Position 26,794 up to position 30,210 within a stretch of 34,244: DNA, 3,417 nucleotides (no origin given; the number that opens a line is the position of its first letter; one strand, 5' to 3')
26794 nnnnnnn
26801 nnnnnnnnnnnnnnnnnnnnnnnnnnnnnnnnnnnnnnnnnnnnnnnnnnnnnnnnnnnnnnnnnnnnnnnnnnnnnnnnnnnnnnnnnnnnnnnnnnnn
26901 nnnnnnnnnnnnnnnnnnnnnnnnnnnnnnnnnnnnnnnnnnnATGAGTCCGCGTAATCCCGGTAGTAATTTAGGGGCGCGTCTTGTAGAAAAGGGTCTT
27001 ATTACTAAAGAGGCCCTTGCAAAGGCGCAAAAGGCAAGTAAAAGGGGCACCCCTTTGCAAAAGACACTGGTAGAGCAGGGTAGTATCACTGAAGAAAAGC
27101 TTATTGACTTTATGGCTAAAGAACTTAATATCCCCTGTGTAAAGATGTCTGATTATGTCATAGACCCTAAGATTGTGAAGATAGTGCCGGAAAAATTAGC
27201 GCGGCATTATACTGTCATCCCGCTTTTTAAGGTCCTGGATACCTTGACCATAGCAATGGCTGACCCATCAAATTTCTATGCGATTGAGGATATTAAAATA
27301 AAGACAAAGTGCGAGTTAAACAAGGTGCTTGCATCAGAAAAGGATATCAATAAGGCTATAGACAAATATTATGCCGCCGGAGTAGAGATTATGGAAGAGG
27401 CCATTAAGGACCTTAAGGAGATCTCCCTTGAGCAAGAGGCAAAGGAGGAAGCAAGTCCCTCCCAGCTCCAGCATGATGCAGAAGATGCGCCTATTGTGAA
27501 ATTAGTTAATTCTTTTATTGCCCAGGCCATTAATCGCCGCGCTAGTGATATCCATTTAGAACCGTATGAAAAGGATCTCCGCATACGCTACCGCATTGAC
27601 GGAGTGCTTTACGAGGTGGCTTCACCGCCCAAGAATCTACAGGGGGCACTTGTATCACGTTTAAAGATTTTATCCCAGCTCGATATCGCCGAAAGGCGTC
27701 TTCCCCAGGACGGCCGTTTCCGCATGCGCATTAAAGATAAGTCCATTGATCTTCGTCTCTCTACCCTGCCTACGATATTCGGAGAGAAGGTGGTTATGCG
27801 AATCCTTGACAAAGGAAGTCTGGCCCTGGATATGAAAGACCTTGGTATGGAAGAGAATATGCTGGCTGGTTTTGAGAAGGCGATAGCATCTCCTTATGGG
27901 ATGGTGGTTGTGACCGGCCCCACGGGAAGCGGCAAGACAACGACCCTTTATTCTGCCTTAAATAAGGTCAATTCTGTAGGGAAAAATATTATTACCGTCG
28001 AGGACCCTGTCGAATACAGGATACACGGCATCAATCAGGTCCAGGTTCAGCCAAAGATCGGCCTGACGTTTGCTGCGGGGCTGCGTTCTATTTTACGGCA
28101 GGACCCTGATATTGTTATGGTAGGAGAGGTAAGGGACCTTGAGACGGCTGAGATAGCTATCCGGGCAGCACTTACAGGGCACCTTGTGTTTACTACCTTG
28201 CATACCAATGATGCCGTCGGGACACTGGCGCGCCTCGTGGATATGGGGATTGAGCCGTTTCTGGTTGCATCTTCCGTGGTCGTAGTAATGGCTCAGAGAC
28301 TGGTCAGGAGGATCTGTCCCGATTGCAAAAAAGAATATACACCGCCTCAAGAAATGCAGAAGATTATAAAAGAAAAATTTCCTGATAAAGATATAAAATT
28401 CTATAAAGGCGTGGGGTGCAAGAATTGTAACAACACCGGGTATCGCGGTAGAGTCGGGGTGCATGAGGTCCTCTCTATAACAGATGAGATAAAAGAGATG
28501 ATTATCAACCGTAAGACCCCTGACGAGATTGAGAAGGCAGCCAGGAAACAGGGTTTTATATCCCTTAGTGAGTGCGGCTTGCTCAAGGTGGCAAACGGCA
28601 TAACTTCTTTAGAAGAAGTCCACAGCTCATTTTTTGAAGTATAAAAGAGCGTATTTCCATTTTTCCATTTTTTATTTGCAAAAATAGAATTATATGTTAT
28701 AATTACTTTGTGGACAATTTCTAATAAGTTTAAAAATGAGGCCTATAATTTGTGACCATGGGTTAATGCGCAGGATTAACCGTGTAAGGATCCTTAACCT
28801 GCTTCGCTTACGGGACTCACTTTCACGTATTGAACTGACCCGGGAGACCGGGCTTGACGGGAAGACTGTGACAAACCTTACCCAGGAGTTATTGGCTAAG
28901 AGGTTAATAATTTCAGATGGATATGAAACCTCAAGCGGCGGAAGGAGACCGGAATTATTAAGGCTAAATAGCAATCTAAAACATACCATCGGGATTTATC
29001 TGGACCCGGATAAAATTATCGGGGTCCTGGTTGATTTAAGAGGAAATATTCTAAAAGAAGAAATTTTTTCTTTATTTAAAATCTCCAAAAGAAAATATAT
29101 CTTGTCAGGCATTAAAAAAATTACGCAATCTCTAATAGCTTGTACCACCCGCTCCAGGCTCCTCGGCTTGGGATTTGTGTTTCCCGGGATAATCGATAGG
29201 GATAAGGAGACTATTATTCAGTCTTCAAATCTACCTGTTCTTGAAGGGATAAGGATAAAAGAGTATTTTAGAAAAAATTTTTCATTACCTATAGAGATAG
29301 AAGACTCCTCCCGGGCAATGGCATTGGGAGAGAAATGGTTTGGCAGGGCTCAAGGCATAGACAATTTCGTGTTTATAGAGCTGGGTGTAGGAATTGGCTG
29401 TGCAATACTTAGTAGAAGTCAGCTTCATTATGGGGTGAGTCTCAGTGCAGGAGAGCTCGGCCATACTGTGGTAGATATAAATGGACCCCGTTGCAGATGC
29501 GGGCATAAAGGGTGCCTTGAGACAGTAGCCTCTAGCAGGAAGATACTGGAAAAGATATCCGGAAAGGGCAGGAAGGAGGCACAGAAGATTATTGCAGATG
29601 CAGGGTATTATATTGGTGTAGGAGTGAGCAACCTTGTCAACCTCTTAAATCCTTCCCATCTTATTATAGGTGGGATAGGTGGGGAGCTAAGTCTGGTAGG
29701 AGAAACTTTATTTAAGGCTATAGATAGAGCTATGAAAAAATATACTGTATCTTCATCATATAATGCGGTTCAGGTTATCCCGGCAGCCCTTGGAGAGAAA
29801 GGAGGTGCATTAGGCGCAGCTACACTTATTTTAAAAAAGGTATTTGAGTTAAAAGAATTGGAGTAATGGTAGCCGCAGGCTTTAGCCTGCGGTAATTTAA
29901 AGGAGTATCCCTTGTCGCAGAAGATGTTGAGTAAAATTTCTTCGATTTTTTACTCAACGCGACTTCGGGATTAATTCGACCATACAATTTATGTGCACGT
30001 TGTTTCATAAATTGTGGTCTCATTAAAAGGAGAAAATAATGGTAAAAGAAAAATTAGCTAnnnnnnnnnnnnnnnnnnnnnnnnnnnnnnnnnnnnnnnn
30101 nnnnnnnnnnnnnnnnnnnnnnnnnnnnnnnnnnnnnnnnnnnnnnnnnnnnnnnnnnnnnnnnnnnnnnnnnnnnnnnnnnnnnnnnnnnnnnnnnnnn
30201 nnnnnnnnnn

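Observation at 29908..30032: Four-copy two-hairpin leader element that always terminates in the Shine-Dalgarno of the next gene (family overview; canonical copy)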

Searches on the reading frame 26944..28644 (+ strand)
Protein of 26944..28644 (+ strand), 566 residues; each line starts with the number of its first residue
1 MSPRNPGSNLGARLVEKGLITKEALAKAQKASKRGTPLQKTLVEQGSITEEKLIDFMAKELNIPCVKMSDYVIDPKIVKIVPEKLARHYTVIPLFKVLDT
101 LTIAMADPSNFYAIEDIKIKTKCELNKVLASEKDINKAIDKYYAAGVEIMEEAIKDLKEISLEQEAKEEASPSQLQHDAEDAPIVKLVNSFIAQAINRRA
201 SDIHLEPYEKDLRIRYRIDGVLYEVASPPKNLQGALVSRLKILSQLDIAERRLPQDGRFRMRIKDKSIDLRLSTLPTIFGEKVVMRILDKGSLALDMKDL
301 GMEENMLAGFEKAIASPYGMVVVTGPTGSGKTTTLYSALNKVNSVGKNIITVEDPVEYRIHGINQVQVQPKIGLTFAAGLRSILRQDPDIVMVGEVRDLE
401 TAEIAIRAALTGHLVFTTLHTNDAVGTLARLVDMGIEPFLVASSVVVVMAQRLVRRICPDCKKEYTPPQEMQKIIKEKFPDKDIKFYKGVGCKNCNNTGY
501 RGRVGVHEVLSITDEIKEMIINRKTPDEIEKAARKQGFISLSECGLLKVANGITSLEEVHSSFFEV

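Call 49: find_homologous_proteins(query=window:26944-28644:+, max_evalue=1e-100)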
Query window:26944-28644:+ (566 aa): 7970 proteins with E <= 1e-100 among 8000 candidates; the best 120 are listed.
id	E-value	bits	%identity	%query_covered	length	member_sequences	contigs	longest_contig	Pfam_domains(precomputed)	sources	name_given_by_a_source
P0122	0.0e+0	1237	100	100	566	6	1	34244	PF05157.21,PF00437.27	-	-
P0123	0.0e+0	1122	90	100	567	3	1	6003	PF05157.21,PF00437.27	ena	-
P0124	0.0e+0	1047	82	100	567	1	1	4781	PF05157.21,PF00437.27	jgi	jgi:type IV pilus assembly protein PilB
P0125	0.0e+0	1023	81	99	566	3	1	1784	PF05157.21,PF00437.27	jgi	jgi:type IV pilus assembly protein PilB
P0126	0.0e+0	1021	82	99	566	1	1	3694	PF05157.21,PF00437.27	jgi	jgi:type IV pilus assembly protein PilB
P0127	0.0e+0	1016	80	100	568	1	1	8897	PF05157.21,PF00437.27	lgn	-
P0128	6.3e-288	974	77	100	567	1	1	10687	PF05157.21,PF00437.27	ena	-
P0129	7.3e-286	967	77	100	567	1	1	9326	PF05157.21,PF00437.27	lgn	-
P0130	2.5e-284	962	76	100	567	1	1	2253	PF05157.21,PF00437.27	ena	-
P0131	1.0e-239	815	84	77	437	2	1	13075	PF00437.27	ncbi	-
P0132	2.9e-188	645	54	99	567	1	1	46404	PF05157.21,PF00437.27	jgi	jgi:type IV pilus assembly protein PilB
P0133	4.2e-188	644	53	99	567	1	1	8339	PF05157.21,PF00437.27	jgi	jgi:type IV pilus assembly protein PilB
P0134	1.1e-187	643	54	98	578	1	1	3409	PF05157.21,PF00437.27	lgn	-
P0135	2.6e-187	642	53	99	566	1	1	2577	PF05157.21,PF00437.27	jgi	-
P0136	6.4e-187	640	53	99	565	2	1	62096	PF05157.21,PF00437.27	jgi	jgi:type IV pilus assembly protein PilB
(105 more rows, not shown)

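Call 51: find_encoding_contigs(protein=P0123, flank=10000, max_places=10)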
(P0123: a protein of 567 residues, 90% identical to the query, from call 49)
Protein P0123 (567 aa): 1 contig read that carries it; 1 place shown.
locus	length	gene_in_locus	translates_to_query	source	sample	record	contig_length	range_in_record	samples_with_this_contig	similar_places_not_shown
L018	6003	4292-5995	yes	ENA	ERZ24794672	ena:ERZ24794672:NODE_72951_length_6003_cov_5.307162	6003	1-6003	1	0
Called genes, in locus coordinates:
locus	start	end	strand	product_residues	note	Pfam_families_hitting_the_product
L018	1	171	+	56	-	?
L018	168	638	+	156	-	PF02542:YgbB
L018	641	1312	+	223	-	PF14602:Hexapep_2 (faint), PF25087:GMPPB_C (faint), PF00132:Hexapep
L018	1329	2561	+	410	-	PF07719:TPR_2 (faint), PF13174:TPR_6 (faint), PF13424:TPR_12 (faint), PF00515:TPR_1 (faint), PF13181:TPR_8 (faint), PF13428:TPR_14 (faint), PF01476:LysM, PF03734:YkuD, +2 more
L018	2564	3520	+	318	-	PF03255:ACCA, PF01039:Carboxyl_trans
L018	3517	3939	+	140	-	PF13581:HATPase_c_2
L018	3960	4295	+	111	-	PF01740:STAS, PF13466:STAS_2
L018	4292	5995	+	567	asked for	PF05157:MshEN, PF00437:T2SSE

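Call 52: find_encoding_contigs(protein=P0131, flank=10000, max_places=10)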
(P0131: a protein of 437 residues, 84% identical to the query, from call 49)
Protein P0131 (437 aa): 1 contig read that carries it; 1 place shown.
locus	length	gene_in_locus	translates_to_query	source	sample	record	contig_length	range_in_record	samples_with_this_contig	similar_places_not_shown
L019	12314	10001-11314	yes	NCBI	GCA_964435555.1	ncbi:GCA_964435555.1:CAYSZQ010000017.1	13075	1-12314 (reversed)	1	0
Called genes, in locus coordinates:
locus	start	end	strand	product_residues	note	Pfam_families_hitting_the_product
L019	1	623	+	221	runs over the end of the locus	PF04191:PEMT, PF04140:ICMT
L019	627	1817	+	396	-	PF00389:2-Hacid_dh, PF02826:2-Hacid_dh_C, PF11890:DUF3410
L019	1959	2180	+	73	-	-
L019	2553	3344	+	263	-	PF01791:DeoC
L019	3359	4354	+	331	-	PF01959:DHQS, PF26558:DHQS_2nd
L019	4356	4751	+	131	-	-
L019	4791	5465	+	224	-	PF01128:IspD, PF12804:NTP_transf_3, PF02348:CTP_transf_3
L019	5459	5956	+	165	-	PF02542:YgbB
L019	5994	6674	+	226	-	PF25087:GMPPB_C (faint), PF00132:Hexapep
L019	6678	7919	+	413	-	PF00515:TPR_1 (faint), PF07719:TPR_2 (faint), PF13174:TPR_6 (faint), PF13424:TPR_12 (faint), PF13428:TPR_14 (faint), PF01476:LysM, PF23473:LysM3_LYK4_5 (weak), PF03734:YkuD, +3 more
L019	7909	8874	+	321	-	PF03255:ACCA, PF01039:Carboxyl_trans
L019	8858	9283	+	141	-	PF13581:HATPase_c_2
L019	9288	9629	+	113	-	PF01740:STAS, PF13466:STAS_2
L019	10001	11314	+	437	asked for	PF00437:T2SSE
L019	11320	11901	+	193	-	PF00672:HAMP (weak)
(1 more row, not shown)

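Call 73: find_encoding_contigs(protein=P0127, flank=10000, max_places=10)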
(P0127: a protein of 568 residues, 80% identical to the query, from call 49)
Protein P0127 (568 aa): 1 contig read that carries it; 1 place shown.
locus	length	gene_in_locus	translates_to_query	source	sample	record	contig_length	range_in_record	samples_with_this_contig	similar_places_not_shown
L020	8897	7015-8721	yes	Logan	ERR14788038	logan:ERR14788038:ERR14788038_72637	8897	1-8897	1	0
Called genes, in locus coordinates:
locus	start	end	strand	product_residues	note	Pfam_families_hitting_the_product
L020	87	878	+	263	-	PF01791:DeoC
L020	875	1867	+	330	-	PF01959:DHQS, PF26558:DHQS_2nd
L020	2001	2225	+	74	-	-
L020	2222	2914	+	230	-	PF01128:IspD, PF02348:CTP_transf_3, PF12804:NTP_transf_3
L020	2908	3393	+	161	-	PF02542:YgbB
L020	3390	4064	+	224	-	PF14602:Hexapep_2 (faint), PF25087:GMPPB_C (faint), PF00132:Hexapep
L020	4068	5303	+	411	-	PF25062:ARM_TT21_N (weak), PF00515:TPR_1 (faint), PF07719:TPR_2 (faint), PF13174:TPR_6 (faint), PF13424:TPR_12 (faint), PF13428:TPR_14 (faint), PF01476:LysM, PF03734:YkuD, +2 more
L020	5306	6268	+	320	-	PF03255:ACCA, PF01039:Carboxyl_trans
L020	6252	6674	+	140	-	PF13581:HATPase_c_2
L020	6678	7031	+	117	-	PF01740:STAS, PF13466:STAS_2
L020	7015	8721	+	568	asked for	PF05157:MshEN, PF00437:T2SSE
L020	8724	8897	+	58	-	?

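Call 74: find_encoding_contigs(protein=P0128, flank=10000, max_places=10)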
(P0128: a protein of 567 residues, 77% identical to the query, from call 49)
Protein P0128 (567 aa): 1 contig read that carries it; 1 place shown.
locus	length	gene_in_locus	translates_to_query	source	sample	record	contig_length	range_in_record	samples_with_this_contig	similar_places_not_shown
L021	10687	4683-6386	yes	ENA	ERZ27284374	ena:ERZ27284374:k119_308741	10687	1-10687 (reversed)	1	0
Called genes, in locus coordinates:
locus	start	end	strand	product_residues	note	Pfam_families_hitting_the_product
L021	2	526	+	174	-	?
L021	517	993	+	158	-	PF02542:YgbB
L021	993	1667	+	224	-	PF14602:Hexapep_2 (faint), PF00132:Hexapep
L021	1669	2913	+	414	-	PF09976:TPR_21 (faint), PF07719:TPR_2 (faint), PF13174:TPR_6 (faint), PF13424:TPR_12 (faint), PF13428:TPR_14 (faint), PF13432:TPR_16 (faint), PF01476:LysM, PF03734:YkuD, +2 more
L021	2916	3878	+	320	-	PF03255:ACCA, PF01039:Carboxyl_trans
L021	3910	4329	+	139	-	PF13581:HATPase_c_2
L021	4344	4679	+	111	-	PF01740:STAS, PF13466:STAS_2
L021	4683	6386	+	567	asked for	PF05157:MshEN, PF00437:T2SSE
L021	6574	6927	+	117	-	-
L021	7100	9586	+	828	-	PF00133:tRNA-synt_1, PF01406:tRNA-synt_1e (faint), PF09334:tRNA-synt_1g, PF13603:tRNA-synt_1_2, PF00133:tRNA-synt_1, PF09334:tRNA-synt_1g (weak), PF08264:Anticodon_1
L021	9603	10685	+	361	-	?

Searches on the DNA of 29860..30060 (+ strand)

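Call 67: search_rna_families(source=window, start=29860, end=30060, threshold=evalue, max_evalue=10)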
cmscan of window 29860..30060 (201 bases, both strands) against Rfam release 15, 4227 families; matches with E-value up to 10: 11.
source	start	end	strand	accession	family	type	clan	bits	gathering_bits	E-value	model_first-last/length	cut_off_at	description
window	29960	30033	+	RF03321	mir-1006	Gene; miRNA;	-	19.2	64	0.28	1-78/78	no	mir-1006 microRNA precursor family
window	29930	30056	+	RF01584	snoR03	Gene; snRNA; snoRNA; HACA-box;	-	18.8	80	3.6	1-163/163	no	small nucleolar RNA snoR03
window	29964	30041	+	RF02980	freshwater-2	Cis-reg;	-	16.5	49.9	2.1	1-84/84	no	freshwater-2 RNA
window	29866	29953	+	RF02748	FtrB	Gene; sRNA;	-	15.4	66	3.3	1-115/115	no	Francisella sRNA B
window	29914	29956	+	RF02495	ohsC_RNA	Gene; antitoxin;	-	15.3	50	6.2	1-77/77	no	Oppression of Hydrophobic ORF by sRNA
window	29920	29955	+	RF00440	SNORD37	Gene; snRNA; snoRNA; CD-box;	-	14.5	45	2.3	1-65/65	no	Small nucleolar RNA SNORD37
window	29948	30041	+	RF01054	preQ1-II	Cis-reg; riboswitch;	-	14.3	47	8.2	1-99/99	no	PreQ1-II (pre queuosine) riboswitch aptamer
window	30000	30049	+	RF03199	MIR5271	Gene; miRNA;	-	13.2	90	9.7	1-78/78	no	MIR5271 microRNA precursor family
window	29947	30037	+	RF02109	DLEU2_5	Gene; lncRNA;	-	12.9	40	7.3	1-84/84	no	Deleted in lymphocytic leukemia 2 conserved region 5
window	29926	29958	-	RF04087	MIR5565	Gene; miRNA;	-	12.3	80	7.3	40-72/109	no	MIR5565 microRNA precursor family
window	29901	29922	+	RF02448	SpR20_sRNA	Gene; sRNA;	-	11.1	45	6.8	1-45/45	no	Streptococcus sRNA SpR20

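Call 68: search_dna_similar(query=window:29905-30033:+, collection=plasmids, mode=distant, max_evalue=0.01)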
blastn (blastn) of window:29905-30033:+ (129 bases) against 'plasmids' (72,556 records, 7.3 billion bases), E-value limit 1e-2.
No match.

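Call 69: search_dna_similar(query=window:29905-30033:+, collection=phages, mode=distant, max_evalue=0.01)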
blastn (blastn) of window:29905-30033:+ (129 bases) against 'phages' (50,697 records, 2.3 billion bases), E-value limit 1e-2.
No match.

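Call 86: search_dna_similar(query=window:29905-30033:+, collection=ecoli_genomes, mode=distant, max_evalue=0.01, max_rows=5)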
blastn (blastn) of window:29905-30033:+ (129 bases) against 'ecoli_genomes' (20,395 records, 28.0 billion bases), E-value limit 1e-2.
No match.

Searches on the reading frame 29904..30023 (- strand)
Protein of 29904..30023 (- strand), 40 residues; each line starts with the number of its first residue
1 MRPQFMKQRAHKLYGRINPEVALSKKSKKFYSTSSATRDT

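Call 40: find_homologous_proteins(query=window:29904-30023:-, max_evalue=10)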
Query seq(40 aa) (40 aa): 1 proteins with E <= 10 among 1 candidates.
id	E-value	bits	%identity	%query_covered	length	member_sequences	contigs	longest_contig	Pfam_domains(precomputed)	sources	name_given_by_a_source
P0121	1.4e-13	65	100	88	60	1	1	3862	-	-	-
